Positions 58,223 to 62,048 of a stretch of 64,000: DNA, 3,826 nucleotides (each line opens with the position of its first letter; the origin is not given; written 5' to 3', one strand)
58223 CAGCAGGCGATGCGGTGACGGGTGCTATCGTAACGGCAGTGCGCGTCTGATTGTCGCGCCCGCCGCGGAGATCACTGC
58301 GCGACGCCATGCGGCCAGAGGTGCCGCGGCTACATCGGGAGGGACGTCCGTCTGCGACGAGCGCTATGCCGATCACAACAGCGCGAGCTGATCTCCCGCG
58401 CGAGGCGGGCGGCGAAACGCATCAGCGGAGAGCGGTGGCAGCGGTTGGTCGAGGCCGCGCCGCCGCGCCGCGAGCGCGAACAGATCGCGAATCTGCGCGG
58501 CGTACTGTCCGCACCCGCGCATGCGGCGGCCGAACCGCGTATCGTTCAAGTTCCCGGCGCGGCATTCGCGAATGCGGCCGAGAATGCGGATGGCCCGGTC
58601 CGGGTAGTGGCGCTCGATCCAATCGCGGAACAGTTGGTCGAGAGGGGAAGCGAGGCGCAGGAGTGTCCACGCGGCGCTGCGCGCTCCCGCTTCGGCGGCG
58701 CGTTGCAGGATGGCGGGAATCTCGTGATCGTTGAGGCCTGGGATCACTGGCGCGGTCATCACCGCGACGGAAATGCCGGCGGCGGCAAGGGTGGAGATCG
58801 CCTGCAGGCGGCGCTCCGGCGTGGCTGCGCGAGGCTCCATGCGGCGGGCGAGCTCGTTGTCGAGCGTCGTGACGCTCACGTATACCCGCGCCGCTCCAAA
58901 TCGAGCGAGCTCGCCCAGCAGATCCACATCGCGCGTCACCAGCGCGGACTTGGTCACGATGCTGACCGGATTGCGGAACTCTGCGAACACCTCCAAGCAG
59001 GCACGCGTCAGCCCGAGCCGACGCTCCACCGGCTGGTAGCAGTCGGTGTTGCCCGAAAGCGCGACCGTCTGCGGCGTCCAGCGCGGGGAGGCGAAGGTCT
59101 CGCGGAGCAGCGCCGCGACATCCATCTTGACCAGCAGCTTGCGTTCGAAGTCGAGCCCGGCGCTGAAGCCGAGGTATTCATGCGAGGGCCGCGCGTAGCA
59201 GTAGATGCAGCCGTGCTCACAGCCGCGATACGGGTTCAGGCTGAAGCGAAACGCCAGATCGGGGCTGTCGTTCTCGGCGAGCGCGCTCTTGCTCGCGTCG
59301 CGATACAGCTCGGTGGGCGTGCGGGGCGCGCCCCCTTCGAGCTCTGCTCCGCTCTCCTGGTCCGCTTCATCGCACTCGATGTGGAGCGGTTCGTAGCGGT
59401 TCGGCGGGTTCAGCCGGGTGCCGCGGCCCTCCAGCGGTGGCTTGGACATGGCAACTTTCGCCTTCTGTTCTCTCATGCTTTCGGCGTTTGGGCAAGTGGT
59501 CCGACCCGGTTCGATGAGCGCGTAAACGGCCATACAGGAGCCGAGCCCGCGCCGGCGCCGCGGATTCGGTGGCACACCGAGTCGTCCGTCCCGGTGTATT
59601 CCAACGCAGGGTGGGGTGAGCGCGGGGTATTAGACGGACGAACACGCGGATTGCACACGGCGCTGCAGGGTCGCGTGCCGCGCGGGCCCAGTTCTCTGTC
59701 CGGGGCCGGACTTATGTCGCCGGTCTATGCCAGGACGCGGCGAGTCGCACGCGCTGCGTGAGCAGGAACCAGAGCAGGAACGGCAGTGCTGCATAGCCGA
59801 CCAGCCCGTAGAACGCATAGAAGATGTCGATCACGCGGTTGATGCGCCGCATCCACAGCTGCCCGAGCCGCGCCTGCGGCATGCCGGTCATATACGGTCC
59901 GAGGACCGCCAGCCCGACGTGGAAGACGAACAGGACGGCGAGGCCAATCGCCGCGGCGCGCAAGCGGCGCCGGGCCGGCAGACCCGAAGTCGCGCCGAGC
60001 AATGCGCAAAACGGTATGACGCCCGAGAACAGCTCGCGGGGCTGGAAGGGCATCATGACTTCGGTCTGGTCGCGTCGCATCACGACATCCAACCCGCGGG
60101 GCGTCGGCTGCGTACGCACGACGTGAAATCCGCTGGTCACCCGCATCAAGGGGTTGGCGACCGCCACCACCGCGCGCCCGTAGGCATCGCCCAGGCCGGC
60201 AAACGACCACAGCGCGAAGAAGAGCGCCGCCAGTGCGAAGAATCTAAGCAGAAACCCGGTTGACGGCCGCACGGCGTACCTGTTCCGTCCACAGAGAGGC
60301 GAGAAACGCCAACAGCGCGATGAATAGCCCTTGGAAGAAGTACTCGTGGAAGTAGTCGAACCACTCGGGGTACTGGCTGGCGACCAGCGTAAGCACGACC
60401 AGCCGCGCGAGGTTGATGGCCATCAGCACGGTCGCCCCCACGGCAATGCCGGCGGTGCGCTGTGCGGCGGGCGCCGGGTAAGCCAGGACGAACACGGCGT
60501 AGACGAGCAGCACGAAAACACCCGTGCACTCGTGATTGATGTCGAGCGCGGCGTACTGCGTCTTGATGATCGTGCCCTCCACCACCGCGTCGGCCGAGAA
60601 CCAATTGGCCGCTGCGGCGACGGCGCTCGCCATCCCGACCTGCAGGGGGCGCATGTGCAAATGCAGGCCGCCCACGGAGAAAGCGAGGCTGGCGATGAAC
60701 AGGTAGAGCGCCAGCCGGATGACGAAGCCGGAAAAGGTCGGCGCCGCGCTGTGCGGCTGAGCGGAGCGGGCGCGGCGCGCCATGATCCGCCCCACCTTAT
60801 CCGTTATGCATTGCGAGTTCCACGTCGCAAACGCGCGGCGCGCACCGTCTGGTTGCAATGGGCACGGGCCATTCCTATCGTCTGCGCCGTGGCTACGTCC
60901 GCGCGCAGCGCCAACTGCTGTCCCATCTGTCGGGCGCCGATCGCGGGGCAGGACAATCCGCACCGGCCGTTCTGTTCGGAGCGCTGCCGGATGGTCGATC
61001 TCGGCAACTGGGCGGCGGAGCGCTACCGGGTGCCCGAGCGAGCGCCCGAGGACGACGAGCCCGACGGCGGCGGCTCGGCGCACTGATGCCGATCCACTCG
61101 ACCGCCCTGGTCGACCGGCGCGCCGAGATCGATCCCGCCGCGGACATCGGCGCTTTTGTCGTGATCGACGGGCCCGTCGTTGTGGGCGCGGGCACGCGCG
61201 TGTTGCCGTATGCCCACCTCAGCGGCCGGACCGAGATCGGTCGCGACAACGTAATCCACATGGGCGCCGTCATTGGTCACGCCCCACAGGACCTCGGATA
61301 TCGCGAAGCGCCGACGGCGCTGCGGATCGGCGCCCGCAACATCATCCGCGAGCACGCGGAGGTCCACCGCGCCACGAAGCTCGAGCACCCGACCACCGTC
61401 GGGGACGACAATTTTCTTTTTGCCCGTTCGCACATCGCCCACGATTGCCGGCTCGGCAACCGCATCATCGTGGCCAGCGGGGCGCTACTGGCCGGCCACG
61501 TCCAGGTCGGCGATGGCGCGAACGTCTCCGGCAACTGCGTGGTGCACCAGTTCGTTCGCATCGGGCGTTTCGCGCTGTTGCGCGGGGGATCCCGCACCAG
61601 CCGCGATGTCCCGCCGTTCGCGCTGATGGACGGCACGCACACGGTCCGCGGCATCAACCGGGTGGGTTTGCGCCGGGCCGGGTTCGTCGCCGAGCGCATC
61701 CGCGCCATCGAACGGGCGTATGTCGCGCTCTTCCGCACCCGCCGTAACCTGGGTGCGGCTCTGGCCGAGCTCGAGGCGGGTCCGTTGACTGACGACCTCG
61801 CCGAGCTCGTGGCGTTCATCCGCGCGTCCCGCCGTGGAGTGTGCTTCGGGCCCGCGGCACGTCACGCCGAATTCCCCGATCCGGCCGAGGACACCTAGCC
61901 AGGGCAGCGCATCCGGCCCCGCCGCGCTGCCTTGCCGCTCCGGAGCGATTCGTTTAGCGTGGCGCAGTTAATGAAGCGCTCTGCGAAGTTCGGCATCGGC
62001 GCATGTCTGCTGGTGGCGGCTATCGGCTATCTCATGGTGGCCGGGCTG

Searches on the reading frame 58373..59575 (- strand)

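Call 48: search_protein_families(library=pfam, proteins=[window:58373-59575:-], max_evalue=0.00001)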
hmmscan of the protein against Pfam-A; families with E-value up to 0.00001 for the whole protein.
window:58373-59575:- (400 aa): 1 family
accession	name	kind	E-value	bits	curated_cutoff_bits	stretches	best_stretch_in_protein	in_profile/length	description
PF04055.27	Radical_SAM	-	7.6e-22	78.7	29.5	1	114-292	2-165/166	Radical SAM superfamily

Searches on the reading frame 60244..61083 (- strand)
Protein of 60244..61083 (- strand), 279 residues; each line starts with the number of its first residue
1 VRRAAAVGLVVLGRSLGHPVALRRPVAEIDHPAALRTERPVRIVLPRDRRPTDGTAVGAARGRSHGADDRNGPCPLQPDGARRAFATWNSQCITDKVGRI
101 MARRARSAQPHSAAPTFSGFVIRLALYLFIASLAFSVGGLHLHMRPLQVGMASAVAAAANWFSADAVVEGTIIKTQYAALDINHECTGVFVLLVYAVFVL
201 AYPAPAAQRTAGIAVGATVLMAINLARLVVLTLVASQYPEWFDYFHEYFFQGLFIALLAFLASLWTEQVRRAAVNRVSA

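Call 48: search_protein_families(library=pfam, proteins=[window:60244-61083:-], max_evalue=0.00001)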
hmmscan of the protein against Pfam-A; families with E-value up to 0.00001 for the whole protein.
window:60244-61083:- (279 aa): 1 family
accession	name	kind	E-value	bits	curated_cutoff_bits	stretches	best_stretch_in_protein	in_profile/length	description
PF09721.15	Exosortase_EpsH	-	9e-08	32.2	25.7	1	126-262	104-248/254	Transmembrane exosortase (Exosortase_EpsH)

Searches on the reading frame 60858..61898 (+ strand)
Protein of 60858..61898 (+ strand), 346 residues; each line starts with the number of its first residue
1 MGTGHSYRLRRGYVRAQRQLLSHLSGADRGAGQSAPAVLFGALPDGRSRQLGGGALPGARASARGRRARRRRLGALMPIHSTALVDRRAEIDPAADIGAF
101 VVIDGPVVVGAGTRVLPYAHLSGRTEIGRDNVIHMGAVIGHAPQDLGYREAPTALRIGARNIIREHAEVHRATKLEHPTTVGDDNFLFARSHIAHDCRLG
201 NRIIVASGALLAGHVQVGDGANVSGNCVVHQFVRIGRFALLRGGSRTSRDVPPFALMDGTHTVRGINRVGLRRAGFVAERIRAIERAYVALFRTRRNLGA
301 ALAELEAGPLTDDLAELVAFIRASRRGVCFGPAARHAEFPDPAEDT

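Call 48: search_protein_families(library=pfam, proteins=[window:60858-61898:+], max_evalue=0.00001)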
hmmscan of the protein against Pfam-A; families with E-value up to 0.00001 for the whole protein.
window:60858-61898:+ (346 aa): 3 families
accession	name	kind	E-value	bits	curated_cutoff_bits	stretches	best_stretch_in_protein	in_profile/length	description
PF13720.11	Acetyltransf_11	-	6.7e-22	78.1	24.5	1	250-329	1-82/82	Udp N-acetylglucosamine O-acyltransferase; Domain 2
PF00132.30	Hexapep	-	1e-19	69.7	27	1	107-141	2-36/36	Bacterial transferase hexapeptide (six repeats)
PF25084.1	LbH_EIF2B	-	5.6e-06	26.8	54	0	163-245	12-91/105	EIF2B subunit epsilon LbH domain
